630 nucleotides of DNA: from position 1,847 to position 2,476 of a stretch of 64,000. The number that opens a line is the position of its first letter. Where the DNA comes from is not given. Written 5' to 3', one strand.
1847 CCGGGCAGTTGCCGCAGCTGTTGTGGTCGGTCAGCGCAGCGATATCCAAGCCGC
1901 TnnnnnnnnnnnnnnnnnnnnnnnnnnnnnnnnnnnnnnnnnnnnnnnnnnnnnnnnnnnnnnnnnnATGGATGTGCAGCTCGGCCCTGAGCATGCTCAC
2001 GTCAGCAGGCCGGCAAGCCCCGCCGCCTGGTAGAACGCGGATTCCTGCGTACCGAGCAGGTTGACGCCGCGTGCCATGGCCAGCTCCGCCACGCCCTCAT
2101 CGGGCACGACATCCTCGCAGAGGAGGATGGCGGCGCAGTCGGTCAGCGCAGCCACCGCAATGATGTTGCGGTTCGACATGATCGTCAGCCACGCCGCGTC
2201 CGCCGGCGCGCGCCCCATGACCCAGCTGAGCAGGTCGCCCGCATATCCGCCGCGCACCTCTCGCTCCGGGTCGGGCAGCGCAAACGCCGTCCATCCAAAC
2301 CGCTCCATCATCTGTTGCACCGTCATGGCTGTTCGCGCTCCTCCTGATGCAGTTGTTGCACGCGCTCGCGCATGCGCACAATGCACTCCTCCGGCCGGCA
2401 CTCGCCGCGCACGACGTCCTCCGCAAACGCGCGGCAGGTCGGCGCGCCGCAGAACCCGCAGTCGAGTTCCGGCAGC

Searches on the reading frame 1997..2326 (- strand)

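Call 45: search_protein_families(library=pfam, proteins=[window:1997-2326:-], max_evalue=0.001)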
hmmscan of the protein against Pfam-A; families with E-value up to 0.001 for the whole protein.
window:1997-2326:- (109 aa): 1 family
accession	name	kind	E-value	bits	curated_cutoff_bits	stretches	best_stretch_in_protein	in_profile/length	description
PF07085.17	DRTGG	-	0.0002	21.6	25.2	1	47-102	43-100/105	DRTGG domain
